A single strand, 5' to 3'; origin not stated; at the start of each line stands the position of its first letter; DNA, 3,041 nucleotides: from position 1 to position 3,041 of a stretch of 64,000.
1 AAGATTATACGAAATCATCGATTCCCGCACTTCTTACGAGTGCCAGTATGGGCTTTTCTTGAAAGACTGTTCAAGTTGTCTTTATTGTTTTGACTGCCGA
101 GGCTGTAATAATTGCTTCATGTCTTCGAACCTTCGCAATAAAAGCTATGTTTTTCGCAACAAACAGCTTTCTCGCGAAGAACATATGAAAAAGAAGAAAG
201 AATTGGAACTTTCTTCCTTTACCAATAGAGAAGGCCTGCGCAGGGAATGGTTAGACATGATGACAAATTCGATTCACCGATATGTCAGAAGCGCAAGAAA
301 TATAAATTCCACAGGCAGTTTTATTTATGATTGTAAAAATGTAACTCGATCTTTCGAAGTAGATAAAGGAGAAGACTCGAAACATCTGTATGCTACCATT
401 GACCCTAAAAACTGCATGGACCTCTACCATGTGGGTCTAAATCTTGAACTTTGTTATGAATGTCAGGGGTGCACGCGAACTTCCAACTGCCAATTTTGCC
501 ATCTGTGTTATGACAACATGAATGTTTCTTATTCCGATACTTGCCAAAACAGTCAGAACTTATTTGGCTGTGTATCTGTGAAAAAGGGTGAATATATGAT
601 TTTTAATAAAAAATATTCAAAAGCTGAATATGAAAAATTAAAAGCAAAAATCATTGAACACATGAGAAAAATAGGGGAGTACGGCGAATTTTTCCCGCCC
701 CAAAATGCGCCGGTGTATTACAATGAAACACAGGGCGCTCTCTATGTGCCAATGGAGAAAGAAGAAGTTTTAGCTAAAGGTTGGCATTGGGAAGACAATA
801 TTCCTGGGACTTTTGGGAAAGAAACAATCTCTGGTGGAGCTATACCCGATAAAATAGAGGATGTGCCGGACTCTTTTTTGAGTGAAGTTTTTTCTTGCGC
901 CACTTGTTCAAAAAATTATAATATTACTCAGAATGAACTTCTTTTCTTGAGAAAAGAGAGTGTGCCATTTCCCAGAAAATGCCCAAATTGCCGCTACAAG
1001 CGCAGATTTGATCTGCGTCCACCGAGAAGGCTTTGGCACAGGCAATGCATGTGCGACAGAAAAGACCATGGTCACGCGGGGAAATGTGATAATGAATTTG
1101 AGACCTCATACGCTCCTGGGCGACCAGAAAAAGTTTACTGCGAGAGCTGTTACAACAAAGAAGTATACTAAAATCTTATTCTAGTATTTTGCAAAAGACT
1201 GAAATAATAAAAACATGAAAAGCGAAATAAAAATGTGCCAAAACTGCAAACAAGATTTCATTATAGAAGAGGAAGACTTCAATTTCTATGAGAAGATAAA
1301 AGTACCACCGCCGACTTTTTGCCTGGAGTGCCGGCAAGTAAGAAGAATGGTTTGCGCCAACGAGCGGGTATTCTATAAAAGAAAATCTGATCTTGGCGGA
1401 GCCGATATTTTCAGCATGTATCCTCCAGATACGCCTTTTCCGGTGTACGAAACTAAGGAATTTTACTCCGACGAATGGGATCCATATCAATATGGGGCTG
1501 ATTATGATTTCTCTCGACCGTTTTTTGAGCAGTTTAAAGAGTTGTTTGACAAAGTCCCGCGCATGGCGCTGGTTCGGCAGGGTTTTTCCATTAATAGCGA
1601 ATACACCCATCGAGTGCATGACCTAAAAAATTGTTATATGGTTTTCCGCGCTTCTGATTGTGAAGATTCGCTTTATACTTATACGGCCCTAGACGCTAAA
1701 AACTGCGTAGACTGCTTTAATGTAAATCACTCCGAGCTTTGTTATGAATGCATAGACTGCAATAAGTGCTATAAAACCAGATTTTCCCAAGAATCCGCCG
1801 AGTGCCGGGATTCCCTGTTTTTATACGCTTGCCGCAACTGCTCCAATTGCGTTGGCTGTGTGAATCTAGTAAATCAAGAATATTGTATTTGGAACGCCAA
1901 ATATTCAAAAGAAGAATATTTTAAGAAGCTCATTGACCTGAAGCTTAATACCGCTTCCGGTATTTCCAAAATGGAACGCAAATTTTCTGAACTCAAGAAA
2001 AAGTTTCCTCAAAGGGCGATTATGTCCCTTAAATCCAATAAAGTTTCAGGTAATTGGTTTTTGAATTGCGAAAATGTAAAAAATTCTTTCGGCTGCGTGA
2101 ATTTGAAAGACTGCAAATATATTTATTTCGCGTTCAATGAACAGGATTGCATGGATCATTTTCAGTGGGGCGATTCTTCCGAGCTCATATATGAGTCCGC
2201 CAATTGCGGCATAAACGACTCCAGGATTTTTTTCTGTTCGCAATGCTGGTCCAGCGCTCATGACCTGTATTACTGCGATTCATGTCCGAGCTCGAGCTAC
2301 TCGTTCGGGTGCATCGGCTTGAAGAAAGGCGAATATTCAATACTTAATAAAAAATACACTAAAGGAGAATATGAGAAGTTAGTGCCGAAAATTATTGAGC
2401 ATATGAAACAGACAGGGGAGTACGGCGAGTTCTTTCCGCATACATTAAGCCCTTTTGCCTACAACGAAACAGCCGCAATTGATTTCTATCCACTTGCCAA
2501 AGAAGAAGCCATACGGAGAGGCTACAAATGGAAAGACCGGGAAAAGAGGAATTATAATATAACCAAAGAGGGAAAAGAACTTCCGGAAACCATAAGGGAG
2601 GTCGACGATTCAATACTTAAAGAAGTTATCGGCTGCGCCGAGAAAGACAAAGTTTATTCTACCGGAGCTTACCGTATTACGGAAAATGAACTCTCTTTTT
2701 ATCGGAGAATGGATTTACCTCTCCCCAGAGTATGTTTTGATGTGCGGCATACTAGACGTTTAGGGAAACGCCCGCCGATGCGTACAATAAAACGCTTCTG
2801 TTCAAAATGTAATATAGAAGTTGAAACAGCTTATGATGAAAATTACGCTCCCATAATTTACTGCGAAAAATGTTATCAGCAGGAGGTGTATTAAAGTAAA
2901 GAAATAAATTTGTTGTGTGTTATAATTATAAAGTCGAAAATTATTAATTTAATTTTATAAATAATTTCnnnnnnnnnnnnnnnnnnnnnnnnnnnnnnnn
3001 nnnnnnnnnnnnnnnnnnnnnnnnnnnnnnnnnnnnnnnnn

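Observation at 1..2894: Five-member paralogous family of 560-590 aa cysteine-rich proteins with invariant N- and C-terminal zinc-ribbon modules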

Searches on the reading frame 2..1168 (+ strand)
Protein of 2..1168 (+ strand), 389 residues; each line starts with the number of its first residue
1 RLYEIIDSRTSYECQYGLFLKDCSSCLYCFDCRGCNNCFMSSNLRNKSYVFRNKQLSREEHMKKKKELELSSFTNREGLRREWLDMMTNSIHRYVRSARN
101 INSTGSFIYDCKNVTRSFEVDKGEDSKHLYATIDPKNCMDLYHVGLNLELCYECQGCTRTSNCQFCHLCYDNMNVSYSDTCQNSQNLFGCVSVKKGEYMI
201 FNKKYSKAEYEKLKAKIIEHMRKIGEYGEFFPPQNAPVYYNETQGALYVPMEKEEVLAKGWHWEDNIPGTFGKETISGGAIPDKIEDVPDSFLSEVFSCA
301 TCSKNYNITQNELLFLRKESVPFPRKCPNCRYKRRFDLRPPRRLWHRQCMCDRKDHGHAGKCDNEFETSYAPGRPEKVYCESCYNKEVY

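Call 5: search_protein_families(library=pfam, proteins=[window:2-1168:+], max_evalue=1)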
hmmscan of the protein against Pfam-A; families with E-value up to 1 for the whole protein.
window:2-1168:+ (389 aa): 4 families
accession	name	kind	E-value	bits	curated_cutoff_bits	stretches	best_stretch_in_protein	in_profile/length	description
PF02008.25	zf-CXXC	-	0.022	15.2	26.5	1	151-176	9-34/48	CXXC zinc finger domain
PF07734.18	FBA_1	-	0.027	14.8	21.1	1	50-137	54-139/162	F-box associated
PF09606.15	Med15_N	-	0.036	14.2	24.1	1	196-224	36-64/72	ARC105/Med15 mediator subunit N-terminal KIX domain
PF17207.9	MCM_OB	-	0.14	12.3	24.8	1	285-339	23-68/126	MCM OB domain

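Call 6: search_protein_families(library=ncbifam, proteins=[window:2-1168:+], max_evalue=1)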
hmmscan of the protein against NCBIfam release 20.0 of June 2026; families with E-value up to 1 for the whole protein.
window:2-1168:+ (389 aa): 0 families

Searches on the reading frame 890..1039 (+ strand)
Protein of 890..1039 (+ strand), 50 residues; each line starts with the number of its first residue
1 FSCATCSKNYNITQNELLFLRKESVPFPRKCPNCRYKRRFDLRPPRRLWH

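Call 49: search_protein_families(library=pfam, proteins=[window:890-1039:+], max_evalue=10)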
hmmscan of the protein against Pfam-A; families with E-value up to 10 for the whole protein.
seq(50 aa): 8 families
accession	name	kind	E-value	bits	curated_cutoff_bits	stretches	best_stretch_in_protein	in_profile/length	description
PF13717.11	Zn_ribbon_4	-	0.019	15.3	30.3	2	2-14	4-16/36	zinc-ribbon domain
PF17207.9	MCM_OB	-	0.066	13.4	24.8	1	1-43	35-68/126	MCM OB domain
PF25206.1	DUF7836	-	0.067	13.5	26.7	1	2-40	9-42/59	Domain of unknown function (DUF7836)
PF01155.25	HypA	-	0.15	12.6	28.9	1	2-37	72-95/112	Hydrogenase/urease nickel incorporation, metallochaperone, hypA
PF24485.1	zf-C2H2_DHX34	-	0.39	11.2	27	1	2-18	3-19/25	DHX34-like, C2H2-type zinc finger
PF22995.2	C2CH-3rd_BIRD-IDD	-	0.48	10.6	27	1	1-10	2-11/25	BIRD-IDD transcription factor, third C2HC zinc finger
PF13451.12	zf_Tbcl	-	0.69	10.4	24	1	2-39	6-44/48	Probable treble clef domain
PF12760.12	Zn_ribbon_IS1595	-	3.5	8.1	25.4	1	29-49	19-38/46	Transposase zinc-ribbon domain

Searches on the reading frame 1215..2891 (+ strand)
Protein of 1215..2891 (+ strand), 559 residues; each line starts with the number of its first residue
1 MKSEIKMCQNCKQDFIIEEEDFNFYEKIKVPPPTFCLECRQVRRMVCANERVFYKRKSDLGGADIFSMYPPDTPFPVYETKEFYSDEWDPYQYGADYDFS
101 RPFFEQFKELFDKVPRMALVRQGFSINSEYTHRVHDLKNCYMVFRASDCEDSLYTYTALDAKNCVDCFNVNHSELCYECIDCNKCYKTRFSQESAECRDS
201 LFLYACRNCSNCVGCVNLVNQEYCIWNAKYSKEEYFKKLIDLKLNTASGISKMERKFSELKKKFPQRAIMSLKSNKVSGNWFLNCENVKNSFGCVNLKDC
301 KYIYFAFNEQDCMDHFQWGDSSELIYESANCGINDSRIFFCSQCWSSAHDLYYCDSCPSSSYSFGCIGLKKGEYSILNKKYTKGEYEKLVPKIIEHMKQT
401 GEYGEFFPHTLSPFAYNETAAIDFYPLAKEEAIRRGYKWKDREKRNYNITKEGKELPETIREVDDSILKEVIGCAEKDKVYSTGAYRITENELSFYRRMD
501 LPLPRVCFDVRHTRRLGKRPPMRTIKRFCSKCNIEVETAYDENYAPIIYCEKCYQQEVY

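Call 5: search_protein_families(library=pfam, proteins=[window:1215-2891:+], max_evalue=1)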
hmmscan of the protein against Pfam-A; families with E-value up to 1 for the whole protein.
window:1215-2891:+ (559 aa): 0 families

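Call 6: search_protein_families(library=ncbifam, proteins=[window:1215-2891:+], max_evalue=1)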
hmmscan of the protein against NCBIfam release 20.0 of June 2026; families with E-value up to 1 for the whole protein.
window:1215-2891:+ (559 aa): 0 families

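Call 37: search_protein_families(library=padloc, proteins=[window:1215-2891:+], max_evalue=0.01)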
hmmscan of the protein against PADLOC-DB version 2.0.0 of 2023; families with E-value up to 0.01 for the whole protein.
window:1215-2891:+ (559 aa): 0 families

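Call 38: search_protein_families(library=phrogs, proteins=[window:1215-2891:+], max_evalue=0.01)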
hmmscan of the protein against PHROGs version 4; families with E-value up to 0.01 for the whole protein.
window:1215-2891:+ (559 aa): 1 family
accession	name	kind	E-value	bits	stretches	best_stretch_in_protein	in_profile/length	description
phrog_15341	-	unknown function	2.7e-11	44.4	1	137-322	84-260/276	-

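Call 40: search_dna_similar(query=window:1215-2891:+, collection=phages, mode=protein, max_evalue=0.001, max_rows=30)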
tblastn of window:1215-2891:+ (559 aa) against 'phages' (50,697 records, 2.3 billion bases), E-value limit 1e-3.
No match.

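Call 113: predict_structure(alignment_id=A5)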
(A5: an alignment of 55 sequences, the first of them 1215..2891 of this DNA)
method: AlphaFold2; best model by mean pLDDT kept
length: 559 residues; sequences in the alignment: 55
mean_pLDDT: 88.7   pTM: 0.86
mean pLDDT of the five models: 88.7, 87.9, 87.2, 83.8, 83.8
residues with pLDDT >= 90: 366; 70-90: 132; 50-70: 57; < 50: 4
segments of 3 or more residues with pLDDT < 50: none
pLDDT, mean of each block of 10 residues (from residue 1): 91 94 96 95 92 90 90 93 89 97 98 91 55 63 66 68 67 64 60 78 87 92 96 96 93 92 91 92 94 94 93 90 94 93 92 96 97 97 98 98 95 93 91 93 87 96 96 90 88 88 90 83 92 95 88 89
secondary structure, 60 per line:
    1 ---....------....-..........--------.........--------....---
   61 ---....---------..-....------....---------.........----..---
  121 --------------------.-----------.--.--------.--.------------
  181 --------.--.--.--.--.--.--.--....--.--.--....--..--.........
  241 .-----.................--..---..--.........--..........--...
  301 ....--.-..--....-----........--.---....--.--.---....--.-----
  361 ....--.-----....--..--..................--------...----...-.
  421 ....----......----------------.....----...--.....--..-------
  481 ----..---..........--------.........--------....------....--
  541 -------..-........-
elements in order: E4-7 E14-17 H19-28 H37-45 E54-57 E64-67 H80-83 H90-93 H103-111 E210-213 E222-225 H232-241 H247-263 E275-283 E286-295 E298-304 E313-316 E322-329 E336-339 E349-352 E361-364 E373-376 H383-400 H420-424 H429-434 H465-469 H490-499 H508-516 E525-528 E535-538 H551-558

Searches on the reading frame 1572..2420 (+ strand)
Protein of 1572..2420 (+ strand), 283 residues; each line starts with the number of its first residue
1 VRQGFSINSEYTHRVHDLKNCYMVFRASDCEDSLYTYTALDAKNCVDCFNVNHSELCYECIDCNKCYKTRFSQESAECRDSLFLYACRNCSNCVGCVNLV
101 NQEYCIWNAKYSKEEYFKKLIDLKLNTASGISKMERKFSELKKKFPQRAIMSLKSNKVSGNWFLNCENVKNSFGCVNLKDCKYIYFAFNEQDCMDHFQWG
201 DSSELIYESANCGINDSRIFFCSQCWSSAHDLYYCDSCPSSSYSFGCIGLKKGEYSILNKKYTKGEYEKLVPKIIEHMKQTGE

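Call 82: search_dna_similar(query=window:1572-2420:+, collection=phages, mode=protein, max_evalue=5, max_rows=15)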
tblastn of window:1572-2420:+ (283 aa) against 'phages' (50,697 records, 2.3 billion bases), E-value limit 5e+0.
Records with a match: 17; places in all: 35; records where one place covers at least 80% of the query: 0.
Best place of each record, by identity: <60% 17.
By first word of the organism name: Campylobacter 14; Pseudomonas 2; Flavobacterium 1.
By host as written in the record: - 6; Campylobacter jejuni 5; Campylobacter sp. 4; Campylobacter jejuni RM1221 1; Flavobacterium sp. B183 1.
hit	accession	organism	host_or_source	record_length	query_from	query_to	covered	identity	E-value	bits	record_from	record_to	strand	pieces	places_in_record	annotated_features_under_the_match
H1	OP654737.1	Campylobacter phage vB_CjeM_WX1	Campylobacter jejuni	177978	10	119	39%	31.0%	8e-1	37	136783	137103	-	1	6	hypothetical protein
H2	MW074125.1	Campylobacter phage CJLB-12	Campylobacter jejuni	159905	9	104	34%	30.2%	1e-1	40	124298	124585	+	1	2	hypothetical protein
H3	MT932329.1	Campylobacter phage F379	Campylobacter jejuni RM1221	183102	9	104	34%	30.2%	1e-1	40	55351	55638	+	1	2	hypothetical protein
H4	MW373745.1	Campylobacter phage CJLB-13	Campylobacter jejuni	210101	9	104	34%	30.2%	1e-1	40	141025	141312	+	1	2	record has no annotation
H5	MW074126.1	Campylobacter phage CJLB-14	Campylobacter jejuni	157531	9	104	34%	29.2%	6e-1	38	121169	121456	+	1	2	hypothetical protein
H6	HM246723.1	Campylobacter phage vB_CcoM-IBB_35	-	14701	17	104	31%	30.7%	9e-1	37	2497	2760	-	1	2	hypothetical protein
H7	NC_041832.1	Campylobacter phage vB_CcoM-IBB_35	-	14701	17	104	31%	30.7%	9e-1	37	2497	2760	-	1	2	hypothetical protein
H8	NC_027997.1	Campylobacter phage CP220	Campylobacter sp.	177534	7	103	34%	27.8%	3e+0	35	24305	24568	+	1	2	hypothetical protein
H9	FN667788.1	Campylobacter phage CP220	Campylobacter sp.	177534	7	103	34%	27.8%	3e+0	35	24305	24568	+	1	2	hypothetical phage protein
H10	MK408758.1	Campylobacter phage CP20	Campylobacter jejuni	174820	20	104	30%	30.6%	2e-1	39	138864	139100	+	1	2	hypothetical protein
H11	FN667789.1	Campylobacter phage CPt10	-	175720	20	104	30%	30.6%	2e-1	39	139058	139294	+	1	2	hypothetical phage protein | PS00652 TNFR/NGFR family cysteine-rich region signature. | HMMPfam hit to PF02420, Insect antifreeze protein,score 2.1 | HMMPfam hit to PF02420, Insect antifreeze protein,score 2 | HMMPfam hit to PF02420, Insect antifreeze protein,score 3.8 | and 3 other names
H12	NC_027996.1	Campylobacter phage CPt10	-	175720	20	104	30%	30.6%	2e-1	39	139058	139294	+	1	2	hypothetical protein | PS00652 TNFR/NGFR family cysteine-rich region signature. | HMMPfam hit to PF02420, Insect antifreeze protein,score 2.1 | HMMPfam hit to PF02420, Insect antifreeze protein,score 2 | HMMPfam hit to PF02420, Insect antifreeze protein,score 3.8 | and 3 other names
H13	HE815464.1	Campylobacter phage CP21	Campylobacter sp.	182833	20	104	30%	30.6%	3e-1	39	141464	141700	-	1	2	CP21_192: hypothetical protein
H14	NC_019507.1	Campylobacter phage CP21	Campylobacter sp.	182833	20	104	30%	30.6%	3e-1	39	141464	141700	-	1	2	CP21_192: hypothetical protein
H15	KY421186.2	Flavobacterium phage FL-1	Flavobacterium sp. B183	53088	20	106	31%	27.6%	5e-1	38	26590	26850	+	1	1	hypothetical protein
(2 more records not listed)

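Call 83: get_annotated_region(hit=H11, flank=2500)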
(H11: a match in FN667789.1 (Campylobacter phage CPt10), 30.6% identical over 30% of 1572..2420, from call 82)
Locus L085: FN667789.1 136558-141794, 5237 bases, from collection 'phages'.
description: Campylobacter phage CPt10, complete genome.
organism: Campylobacter phage CPt10 (NCBI taxid 2994045)
taxonomy: Viruses; Duplodnaviria; Heunggongvirae; Uroviricota; Caudoviricetes; Eucampyvirinae; Firehammervirus; Firehammervirus CPt10
host: -; source: -; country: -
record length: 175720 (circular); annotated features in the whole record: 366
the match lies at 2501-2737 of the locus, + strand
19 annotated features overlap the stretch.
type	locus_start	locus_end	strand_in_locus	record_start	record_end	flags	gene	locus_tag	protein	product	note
CDS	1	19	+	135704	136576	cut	-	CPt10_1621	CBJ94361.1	Probable phage ClpP protease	-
CDS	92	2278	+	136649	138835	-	-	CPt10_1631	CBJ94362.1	hypothetical phage protein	note helicase domain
misc_feature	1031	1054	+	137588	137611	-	-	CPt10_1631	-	-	PS00017 ATP/GTP-binding site motif A (P-loop).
CDS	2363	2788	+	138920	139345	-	-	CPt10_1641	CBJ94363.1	hypothetical phage protein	-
misc_feature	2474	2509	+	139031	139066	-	-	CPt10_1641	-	-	HMMPfam hit to PF02420, Insect antifreeze protein,score 5.6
misc_feature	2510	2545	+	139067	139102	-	-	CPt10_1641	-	-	HMMPfam hit to PF02420, Insect antifreeze protein,score 2.1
misc_feature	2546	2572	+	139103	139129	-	-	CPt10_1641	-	-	HMMPfam hit to PF02420, Insect antifreeze protein,score 25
misc_feature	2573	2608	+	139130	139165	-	-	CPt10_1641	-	-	HMMPfam hit to PF02420, Insect antifreeze protein,score 2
misc_feature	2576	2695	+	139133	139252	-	-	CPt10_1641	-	-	PS00652 TNFR/NGFR family cysteine-rich region signature.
misc_feature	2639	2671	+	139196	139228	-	-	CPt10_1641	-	-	HMMPfam hit to PF02420, Insect antifreeze protein,score 29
misc_feature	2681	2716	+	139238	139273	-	-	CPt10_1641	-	-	HMMPfam hit to PF02420, Insect antifreeze protein,score 3.8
CDS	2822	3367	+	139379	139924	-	-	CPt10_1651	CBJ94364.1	hypothetical phage protein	note phosphatase domain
misc_feature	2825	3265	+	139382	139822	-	-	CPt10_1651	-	-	HMMPfam hit to PF00149,Metallophosphoesterase,score 6.7e-05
CDS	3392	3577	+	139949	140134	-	-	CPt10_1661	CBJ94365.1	hypothetical phage protein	-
CDS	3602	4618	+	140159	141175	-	-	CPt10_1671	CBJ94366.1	hypothetical phage protein (Radical SAM family)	-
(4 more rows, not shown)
